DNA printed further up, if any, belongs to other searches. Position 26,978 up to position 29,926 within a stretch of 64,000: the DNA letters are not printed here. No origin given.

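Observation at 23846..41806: Candidate undescribed system: six diversified beta-helix-like lipoprotein paralogues around an AEC permease / glycyl-radical eliminase / activase core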

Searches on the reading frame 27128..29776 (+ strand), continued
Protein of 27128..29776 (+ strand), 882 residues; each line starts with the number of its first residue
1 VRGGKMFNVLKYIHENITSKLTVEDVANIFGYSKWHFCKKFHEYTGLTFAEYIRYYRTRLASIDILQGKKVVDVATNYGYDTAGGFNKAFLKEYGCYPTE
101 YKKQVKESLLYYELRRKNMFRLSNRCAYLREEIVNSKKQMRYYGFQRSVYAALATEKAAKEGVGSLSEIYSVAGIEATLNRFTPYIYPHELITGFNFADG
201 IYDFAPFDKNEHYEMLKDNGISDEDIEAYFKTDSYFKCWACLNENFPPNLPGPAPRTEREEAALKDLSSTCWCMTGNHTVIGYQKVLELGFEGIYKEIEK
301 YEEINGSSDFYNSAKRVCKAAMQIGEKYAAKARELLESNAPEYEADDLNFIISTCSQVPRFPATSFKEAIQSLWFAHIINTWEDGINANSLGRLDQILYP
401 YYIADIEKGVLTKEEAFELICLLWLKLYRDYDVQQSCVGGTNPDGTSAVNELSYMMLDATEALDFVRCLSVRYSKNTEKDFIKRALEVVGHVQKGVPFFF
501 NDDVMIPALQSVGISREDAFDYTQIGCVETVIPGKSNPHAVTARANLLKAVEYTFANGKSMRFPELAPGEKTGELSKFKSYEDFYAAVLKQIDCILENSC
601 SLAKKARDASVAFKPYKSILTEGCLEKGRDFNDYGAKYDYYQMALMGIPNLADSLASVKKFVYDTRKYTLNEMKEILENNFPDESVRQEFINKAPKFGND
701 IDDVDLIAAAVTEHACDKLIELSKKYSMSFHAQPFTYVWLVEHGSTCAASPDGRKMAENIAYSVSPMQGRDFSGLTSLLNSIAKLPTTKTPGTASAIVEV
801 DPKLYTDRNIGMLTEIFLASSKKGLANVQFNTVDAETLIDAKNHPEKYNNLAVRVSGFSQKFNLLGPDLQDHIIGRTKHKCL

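Call 43: search_solved_structures(query=window:27128-29776:+, max_evalue=1e-80, show_alignments=3)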
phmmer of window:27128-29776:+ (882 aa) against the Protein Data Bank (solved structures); distinct sequences matched with E-value up to 1e-80: 5.
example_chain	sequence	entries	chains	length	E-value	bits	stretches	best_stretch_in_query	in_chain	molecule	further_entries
1r8w_A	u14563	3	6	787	7e-93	315.4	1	277-879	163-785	glycerol dehydratase | B12-independent glycerol dehydratase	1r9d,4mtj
9rco_A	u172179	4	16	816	1.8e-88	300.8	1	277-879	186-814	Glycyl radical protein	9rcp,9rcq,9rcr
5i2a_A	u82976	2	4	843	5.8e-85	289.2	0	277-681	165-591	Diol-dehydratase | Diol dehydratase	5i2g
8id1_A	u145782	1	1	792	3.4e-84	286.6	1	278-879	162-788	Formate C-acetyltransferase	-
6vxc_A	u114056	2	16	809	6.8e-81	275.7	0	277-879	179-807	Trans-4-hydroxy-L-proline dehydratase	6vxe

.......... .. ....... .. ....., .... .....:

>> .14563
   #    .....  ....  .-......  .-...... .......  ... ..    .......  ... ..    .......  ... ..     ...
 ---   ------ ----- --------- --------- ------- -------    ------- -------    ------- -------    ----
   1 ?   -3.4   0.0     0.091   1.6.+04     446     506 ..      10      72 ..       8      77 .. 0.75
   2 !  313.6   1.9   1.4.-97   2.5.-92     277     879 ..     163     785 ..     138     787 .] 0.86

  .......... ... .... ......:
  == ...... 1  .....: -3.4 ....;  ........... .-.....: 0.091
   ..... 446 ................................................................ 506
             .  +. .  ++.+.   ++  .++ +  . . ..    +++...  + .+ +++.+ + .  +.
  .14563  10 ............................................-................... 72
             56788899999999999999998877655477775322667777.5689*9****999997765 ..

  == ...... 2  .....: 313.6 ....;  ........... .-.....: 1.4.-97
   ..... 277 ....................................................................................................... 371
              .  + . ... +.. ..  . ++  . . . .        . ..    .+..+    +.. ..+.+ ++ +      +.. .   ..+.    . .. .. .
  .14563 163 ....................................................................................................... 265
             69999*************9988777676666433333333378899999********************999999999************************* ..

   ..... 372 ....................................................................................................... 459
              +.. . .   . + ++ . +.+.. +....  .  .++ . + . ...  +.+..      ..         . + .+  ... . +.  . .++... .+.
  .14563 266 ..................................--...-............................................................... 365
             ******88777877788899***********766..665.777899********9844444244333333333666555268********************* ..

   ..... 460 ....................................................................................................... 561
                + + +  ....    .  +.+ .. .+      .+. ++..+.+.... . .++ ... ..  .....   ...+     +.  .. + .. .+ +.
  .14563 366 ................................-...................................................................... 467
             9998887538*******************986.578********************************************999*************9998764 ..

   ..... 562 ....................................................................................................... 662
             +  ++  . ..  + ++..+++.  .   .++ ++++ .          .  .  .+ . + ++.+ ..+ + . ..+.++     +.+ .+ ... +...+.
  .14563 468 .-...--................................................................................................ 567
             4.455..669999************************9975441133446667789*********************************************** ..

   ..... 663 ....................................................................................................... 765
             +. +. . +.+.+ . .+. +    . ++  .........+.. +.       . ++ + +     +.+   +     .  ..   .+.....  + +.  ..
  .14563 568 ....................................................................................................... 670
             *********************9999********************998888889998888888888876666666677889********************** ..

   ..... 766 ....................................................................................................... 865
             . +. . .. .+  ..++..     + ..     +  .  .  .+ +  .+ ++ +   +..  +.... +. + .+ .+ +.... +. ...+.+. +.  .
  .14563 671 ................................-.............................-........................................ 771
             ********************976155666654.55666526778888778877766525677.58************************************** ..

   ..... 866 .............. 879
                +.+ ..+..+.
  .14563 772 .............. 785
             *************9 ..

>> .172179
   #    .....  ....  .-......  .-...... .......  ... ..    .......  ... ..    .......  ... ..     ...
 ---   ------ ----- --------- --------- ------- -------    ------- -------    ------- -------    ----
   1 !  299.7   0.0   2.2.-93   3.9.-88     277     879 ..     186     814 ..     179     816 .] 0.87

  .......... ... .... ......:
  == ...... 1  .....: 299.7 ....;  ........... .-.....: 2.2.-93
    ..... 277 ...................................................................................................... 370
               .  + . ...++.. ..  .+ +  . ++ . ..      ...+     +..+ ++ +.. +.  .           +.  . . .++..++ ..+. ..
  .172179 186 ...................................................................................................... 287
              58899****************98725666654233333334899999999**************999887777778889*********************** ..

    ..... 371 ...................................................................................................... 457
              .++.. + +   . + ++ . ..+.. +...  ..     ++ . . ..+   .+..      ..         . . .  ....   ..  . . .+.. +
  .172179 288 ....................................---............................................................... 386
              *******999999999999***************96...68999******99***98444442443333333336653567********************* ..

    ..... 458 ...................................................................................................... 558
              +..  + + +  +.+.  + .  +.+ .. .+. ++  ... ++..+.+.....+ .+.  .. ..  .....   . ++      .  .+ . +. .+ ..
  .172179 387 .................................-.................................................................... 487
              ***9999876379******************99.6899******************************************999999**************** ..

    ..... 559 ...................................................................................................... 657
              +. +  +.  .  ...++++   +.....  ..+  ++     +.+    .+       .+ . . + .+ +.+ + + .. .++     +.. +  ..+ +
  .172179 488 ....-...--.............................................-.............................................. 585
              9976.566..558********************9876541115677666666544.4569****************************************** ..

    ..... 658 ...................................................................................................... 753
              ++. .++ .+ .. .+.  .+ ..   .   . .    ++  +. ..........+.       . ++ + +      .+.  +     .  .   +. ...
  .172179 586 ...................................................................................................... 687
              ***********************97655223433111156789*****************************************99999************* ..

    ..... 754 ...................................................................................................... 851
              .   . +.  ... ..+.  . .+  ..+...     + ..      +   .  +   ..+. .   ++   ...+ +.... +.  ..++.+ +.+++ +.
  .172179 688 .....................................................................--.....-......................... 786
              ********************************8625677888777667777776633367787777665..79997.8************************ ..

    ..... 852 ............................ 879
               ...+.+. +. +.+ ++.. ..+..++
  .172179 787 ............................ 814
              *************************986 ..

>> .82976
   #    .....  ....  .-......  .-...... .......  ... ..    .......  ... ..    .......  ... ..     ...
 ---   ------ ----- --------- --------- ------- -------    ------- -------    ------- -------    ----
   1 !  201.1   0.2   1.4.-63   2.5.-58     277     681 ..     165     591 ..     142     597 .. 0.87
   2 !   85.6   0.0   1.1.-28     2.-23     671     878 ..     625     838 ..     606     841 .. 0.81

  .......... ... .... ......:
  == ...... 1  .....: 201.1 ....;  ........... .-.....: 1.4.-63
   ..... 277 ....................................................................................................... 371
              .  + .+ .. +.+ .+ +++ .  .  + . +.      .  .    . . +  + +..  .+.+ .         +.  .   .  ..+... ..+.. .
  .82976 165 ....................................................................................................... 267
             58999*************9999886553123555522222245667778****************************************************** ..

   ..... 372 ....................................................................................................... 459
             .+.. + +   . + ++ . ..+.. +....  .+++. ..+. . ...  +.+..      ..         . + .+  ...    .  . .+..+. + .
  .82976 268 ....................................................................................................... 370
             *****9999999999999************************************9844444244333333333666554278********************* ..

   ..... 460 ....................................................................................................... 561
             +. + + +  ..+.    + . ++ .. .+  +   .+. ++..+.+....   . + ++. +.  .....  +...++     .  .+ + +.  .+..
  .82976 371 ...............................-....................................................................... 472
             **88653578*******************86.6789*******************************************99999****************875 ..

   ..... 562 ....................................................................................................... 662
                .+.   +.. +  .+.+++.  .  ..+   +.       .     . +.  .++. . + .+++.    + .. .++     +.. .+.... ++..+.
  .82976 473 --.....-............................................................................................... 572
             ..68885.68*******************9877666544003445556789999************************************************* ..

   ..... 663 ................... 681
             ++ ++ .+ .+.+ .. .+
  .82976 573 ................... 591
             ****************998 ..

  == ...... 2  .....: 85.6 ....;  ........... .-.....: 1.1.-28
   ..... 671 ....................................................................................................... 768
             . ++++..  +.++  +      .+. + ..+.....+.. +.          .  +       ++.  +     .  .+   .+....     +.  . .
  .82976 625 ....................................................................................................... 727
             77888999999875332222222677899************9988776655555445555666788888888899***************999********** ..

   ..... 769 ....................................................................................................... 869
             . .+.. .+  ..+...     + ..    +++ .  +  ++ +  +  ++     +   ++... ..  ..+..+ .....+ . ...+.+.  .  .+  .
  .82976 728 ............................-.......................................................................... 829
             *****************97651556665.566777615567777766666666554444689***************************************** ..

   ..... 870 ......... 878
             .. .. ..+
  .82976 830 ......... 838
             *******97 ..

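Call 48: find_encoding_contigs(protein=P0025, flank=1000, max_places=2)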
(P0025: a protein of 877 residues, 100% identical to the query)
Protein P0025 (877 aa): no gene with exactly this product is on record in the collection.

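Call 55: search_protein_families(library=pfam, proteins=[L122:2530-4137:+, L122:6435-7265:+, L122:7299-9335:+, L122:15503-16612:+, L122:16628-17347:+, L148:9361-9933:+, L148:9002-9385:+, L153:13202-14386:+, L164:9037-9987:+, L164:8318-9040:+], max_evalue=0.00001)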
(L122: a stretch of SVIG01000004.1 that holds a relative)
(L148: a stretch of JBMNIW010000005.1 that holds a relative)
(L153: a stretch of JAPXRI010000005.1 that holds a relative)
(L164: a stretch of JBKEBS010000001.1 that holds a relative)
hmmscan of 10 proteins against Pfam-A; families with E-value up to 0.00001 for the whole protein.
L122:2530-4137:+ (535 aa): 0 families

L122:6435-7265:+ (276 aa): 3 families
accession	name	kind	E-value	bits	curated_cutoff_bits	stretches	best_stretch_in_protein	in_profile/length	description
PF20434.5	BD-FAE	-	6.7e-21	75.2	26.8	1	34-214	10-208/215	BD-FAE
PF07859.19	Abhydrolase_3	-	3.5e-16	60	25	1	44-240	5-208/210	alpha/beta hydrolase fold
PF00326.27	Peptidase_S9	-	1.3e-07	31.8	22.6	1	99-247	53-196/213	Prolyl oligopeptidase family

L122:7299-9335:+ (678 aa): 2 families
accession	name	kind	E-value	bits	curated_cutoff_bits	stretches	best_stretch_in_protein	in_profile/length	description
PF07971.18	Glyco_hydro_92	-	1.5e-65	222.5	24.6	1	276-677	12-460/464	Glycosyl hydrolase family 92 catalytic domain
PF17678.7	Glyco_hydro_92N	-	6.1e-21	75.8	34.5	1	9-260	2-234/236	Glycosyl hydrolase family 92 N-terminal domain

L122:15503-16612:+ (369 aa): 1 family
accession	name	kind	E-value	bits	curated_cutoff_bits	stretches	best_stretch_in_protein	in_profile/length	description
PF00144.29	Beta-lactamase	-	7.6e-44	150.6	27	1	19-339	14-306/329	Beta-lactamase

L122:16628-17347:+ (239 aa): 2 families
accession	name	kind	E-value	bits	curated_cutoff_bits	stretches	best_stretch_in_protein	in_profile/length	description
PF13472.12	Lipase_GDSL_2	-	7.4e-18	66.1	32.9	1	24-221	1-171/178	GDSL-like Lipase/Acylhydrolase family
PF00657.28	Lipase_GDSL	-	2.3e-08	34.9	23.6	1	22-143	1-131/208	GDSL-like Lipase/Acylhydrolase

L148:9361-9933:+ (190 aa): 2 families
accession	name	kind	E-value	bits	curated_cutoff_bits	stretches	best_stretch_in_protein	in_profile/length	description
PF12850.12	Metallophos_2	-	2.7e-36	125.4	27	1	16-166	1-153/154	Calcineurin-like phosphoesterase superfamily domain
PF00149.33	Metallophos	-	2.6e-10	41.5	21.5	1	16-132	1-191/191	Calcineurin-like phosphoesterase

L148:9002-9385:+ (127 aa): 1 family
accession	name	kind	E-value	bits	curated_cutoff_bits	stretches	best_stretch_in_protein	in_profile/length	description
PF13240.11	Zn_Ribbon_1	-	9.3e-07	28.9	25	1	103-124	1-22/23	zinc-ribbon domain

L153:13202-14386:+ (394 aa): 4 families
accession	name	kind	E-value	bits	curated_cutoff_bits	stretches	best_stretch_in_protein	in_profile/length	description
PF12832.13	MFS_1_like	-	1.4e-37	130.1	25.2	1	15-357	3-364/373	MFS_1 like family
PF07690.21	MFS_1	-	3.7e-20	72.6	33.4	2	20-235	5-227/347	Major Facilitator Superfamily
PF03825.22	Nuc_H_symport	-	2e-12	47.3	25.9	1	34-381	25-391/400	Nucleoside H+ symporter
PF13347.12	MFS_2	-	2.7e-07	30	27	0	4-122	217-335/427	MFS/sugar transport protein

L164:9037-9987:+ (316 aa): 1 family
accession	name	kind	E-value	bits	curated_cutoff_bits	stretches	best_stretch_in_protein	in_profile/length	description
PF01116.26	F_bP_aldolase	-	7.6e-58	196.6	25.5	1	13-282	3-247/277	Fructose-bisphosphate aldolase class-II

L164:8318-9040:+ (240 aa): 1 family
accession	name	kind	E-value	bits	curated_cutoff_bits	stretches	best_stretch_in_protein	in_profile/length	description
PF07385.18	Lyx_isomer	-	2.5e-96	321.6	20.8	1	11-232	1-222/222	D-lyxose isomerase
